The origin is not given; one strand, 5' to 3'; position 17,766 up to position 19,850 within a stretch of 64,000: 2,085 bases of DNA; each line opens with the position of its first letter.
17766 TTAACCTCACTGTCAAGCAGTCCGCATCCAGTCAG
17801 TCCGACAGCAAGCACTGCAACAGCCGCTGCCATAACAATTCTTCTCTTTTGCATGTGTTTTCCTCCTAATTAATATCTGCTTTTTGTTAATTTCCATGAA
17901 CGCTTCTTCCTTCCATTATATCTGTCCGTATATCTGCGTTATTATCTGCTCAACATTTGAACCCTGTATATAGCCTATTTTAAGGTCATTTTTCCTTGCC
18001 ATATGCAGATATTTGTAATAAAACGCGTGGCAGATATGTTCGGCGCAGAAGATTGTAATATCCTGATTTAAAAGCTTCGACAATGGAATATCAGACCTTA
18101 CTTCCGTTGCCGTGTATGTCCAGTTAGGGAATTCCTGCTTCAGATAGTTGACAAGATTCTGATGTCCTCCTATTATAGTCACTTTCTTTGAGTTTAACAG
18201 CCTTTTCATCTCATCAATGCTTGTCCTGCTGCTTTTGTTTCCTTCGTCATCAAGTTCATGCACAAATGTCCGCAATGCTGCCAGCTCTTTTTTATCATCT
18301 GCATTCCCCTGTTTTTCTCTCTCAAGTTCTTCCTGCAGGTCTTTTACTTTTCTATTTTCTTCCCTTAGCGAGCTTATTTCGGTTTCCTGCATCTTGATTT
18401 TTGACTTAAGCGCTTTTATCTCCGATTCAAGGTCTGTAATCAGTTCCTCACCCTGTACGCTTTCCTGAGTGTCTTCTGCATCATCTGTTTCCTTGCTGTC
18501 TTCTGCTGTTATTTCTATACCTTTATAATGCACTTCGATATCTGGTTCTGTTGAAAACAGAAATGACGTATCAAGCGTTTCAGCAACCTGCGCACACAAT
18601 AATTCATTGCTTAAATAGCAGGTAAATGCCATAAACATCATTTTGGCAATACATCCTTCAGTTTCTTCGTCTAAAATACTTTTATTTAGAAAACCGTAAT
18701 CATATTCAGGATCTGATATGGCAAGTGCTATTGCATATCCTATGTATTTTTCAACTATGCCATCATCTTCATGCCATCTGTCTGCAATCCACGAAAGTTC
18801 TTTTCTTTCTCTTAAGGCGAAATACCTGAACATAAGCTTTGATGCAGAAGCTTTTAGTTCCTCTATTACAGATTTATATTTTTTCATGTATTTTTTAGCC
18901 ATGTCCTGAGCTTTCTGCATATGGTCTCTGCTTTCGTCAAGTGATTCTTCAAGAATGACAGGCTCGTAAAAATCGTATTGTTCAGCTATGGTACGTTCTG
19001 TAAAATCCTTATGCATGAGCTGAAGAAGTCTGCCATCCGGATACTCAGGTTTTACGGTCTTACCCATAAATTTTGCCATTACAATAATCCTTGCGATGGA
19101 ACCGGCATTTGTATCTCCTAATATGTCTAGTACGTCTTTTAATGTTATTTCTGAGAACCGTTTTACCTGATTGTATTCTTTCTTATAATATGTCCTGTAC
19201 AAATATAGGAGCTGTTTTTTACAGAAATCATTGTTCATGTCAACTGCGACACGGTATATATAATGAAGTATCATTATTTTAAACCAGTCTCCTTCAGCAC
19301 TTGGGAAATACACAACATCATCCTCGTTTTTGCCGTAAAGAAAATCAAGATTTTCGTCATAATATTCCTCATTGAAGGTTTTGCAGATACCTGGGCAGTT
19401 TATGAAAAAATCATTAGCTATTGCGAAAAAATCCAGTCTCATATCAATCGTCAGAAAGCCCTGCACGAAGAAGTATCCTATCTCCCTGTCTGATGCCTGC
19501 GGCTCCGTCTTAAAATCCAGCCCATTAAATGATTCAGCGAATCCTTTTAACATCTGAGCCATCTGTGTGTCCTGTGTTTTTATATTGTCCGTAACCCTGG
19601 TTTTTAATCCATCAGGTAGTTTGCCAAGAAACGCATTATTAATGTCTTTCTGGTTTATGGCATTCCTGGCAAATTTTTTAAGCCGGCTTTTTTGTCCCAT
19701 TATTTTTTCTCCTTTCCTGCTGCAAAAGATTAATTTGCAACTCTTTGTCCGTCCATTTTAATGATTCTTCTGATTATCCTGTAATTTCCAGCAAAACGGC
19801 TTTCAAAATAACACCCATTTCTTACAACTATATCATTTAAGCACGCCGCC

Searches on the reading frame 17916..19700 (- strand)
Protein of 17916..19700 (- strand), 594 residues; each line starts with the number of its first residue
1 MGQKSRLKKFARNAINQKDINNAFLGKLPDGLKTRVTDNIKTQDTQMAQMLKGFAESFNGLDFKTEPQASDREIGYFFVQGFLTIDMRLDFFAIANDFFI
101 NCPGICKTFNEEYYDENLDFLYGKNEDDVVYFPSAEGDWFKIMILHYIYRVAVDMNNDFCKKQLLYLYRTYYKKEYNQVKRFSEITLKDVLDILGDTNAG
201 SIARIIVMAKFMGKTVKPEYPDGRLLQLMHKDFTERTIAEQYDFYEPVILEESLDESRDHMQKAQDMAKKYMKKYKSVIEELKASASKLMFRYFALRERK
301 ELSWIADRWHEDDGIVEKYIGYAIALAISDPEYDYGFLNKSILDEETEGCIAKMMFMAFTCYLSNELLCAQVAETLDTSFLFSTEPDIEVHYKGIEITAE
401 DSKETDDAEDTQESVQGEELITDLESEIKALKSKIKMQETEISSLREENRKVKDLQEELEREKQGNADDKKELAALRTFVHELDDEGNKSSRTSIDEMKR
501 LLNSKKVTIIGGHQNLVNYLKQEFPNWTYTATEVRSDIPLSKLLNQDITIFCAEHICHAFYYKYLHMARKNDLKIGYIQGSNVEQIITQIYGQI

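Call 17: search_protein_families(library=pfam, proteins=[window:17916-19700:-], max_evalue=0.001)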
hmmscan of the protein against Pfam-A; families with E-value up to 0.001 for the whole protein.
window:17916-19700:- (594 aa): 1 family
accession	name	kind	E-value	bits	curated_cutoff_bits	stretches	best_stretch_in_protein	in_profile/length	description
PF07926.17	TPR_MLP1_2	-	0.00041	20.8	36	1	421-507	3-92/129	TPR/MLP1/MLP2-like protein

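Call 18: search_protein_families(library=phrogs, proteins=[window:17916-19700:-], max_evalue=0.001)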
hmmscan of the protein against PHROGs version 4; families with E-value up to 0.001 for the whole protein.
window:17916-19700:- (594 aa): 1 family
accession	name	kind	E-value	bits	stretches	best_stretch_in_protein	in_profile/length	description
phrog_11092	-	unknown function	5.1e-15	56.2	1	418-594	308-479/481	-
